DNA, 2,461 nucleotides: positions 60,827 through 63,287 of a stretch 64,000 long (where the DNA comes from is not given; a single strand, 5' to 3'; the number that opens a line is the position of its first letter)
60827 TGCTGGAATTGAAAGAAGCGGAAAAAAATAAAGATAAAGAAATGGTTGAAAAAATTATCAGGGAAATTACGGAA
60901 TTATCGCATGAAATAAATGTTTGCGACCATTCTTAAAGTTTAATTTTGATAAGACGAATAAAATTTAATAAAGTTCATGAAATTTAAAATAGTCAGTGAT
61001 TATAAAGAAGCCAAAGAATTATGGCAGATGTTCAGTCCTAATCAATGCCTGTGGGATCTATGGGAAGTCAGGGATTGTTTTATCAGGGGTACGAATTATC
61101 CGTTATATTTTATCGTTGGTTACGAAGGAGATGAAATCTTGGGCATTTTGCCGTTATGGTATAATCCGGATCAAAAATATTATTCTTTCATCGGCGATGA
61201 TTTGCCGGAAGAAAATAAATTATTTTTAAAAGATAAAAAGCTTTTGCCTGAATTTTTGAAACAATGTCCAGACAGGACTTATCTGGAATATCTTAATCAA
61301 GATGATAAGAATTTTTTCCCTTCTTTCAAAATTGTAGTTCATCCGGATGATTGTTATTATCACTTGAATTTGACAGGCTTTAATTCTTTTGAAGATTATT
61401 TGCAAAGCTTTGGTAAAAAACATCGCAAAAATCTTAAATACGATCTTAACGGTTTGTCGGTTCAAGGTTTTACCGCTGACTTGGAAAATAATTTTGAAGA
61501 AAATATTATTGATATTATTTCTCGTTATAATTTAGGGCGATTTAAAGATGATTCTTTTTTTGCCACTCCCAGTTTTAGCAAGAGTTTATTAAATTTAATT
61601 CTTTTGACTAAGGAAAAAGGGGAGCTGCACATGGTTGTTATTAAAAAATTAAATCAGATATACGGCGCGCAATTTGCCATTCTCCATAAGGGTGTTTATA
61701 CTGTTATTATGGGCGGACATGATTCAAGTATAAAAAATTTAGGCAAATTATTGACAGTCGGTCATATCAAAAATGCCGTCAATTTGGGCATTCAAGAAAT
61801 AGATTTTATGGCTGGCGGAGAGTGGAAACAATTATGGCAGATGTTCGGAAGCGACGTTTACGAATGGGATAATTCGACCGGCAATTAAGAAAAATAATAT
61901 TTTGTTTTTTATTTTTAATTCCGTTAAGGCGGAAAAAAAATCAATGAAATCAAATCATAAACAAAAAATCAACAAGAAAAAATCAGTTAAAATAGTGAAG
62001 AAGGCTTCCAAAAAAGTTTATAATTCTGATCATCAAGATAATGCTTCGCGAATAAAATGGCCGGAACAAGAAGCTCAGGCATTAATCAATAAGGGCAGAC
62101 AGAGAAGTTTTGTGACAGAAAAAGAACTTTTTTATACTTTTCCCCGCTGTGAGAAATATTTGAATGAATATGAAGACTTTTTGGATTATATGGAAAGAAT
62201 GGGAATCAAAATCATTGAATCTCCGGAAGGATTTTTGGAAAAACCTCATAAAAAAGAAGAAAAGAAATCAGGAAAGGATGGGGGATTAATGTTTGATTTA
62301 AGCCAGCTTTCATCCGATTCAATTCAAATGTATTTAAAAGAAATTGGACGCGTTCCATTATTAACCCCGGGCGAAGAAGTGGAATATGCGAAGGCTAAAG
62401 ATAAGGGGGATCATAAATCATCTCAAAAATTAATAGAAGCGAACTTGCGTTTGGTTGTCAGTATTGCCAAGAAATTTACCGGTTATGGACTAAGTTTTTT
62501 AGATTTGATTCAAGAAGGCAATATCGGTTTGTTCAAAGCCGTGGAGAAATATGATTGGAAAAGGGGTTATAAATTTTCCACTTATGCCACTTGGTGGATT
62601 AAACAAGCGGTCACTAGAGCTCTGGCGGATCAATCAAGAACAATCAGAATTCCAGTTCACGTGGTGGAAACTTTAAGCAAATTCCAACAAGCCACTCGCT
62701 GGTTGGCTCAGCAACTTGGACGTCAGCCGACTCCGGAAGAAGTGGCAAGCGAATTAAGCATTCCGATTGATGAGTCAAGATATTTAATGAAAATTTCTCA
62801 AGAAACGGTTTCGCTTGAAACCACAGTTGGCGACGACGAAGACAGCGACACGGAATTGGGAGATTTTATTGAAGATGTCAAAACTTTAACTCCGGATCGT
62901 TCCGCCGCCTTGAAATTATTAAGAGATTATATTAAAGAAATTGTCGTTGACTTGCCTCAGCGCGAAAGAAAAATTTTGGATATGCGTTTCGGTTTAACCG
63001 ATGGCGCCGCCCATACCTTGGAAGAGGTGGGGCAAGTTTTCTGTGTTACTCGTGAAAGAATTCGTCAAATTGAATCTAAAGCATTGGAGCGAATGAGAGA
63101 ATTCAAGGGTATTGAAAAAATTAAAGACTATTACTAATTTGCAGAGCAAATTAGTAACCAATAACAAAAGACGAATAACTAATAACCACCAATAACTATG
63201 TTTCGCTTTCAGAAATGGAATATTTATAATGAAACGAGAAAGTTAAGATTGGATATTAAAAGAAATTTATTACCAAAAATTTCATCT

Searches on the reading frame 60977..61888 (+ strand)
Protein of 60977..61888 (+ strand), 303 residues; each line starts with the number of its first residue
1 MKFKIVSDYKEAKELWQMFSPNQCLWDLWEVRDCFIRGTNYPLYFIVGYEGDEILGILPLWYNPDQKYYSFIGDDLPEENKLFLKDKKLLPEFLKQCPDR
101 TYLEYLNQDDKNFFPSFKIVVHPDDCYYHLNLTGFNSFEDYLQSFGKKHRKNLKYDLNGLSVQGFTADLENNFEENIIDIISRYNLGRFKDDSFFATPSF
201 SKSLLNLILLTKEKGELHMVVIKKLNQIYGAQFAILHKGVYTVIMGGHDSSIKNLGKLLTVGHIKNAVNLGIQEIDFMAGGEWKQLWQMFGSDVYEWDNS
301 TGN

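Call 29: find_encoding_contigs(protein=window:60977-61888:+, flank=10000, max_places=10)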
Protein window:60977-61888:+ (303 aa): 4 contigs read that carry it; 3 places shown.
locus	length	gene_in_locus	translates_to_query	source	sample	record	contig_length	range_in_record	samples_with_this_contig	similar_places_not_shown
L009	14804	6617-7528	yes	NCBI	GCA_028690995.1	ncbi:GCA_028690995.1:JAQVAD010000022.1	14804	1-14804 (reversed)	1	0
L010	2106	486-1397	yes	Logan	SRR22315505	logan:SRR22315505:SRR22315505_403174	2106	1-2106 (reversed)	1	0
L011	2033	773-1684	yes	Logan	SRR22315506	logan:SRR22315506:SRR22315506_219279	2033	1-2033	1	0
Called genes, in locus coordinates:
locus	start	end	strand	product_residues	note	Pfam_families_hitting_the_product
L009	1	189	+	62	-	PF24621:DHQS_C (weak)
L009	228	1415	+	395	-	PF00202:Aminotran_3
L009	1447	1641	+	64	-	PF18893:DUF5652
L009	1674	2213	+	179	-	PF01725:Ham1p_like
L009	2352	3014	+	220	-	PF00753:Lactamase_B, PF13483:Lactamase_B_3, PF23023:Anti-Pycsar_Apyc1 (weak), PF12706:Lactamase_B_2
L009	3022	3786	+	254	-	PF03891:DUF333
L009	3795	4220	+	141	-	PF03891:DUF333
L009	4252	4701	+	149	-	PF02502:LacAB_rpiB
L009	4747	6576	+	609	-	PF01807:Zn_ribbon_DnaG, PF08275:DNAG_N, PF01751:Toprim, PF13155:Toprim_2, PF13362:Toprim_3 (weak), PF13662:Toprim_4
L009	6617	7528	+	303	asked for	PF13480:Acetyltransf_6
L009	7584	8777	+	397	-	PF03979:Sigma70_r1_1 (weak), PF00140:Sigma70_r1_2, PF04542:Sigma70_r2, PF04539:Sigma70_r3, PF04545:Sigma70_r4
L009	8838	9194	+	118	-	PF05635:23S_rRNA_IVP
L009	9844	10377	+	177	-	-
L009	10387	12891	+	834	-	PF00012:HSP70, PF06723:MreB_Mbl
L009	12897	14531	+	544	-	-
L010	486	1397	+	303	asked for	PF13480:Acetyltransf_6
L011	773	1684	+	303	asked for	PF13480:Acetyltransf_6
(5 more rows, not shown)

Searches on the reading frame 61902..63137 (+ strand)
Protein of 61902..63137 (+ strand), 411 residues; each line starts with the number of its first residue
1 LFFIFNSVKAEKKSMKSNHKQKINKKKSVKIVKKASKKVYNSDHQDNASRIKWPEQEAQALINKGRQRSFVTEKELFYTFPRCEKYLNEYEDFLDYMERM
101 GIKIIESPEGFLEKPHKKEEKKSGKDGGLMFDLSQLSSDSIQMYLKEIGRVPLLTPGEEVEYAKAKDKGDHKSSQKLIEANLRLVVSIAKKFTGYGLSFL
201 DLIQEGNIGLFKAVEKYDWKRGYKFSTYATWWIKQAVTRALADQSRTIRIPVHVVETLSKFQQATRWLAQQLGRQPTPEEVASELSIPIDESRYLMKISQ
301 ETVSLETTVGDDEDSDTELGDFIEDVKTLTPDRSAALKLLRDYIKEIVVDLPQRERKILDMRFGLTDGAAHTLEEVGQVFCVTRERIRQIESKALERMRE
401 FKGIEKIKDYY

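Call 28: find_encoding_contigs(protein=window:61902-63137:+, flank=10000, max_places=10)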
Protein window:61902-63137:+ (411 aa): no gene with exactly this product is on record in the collection.
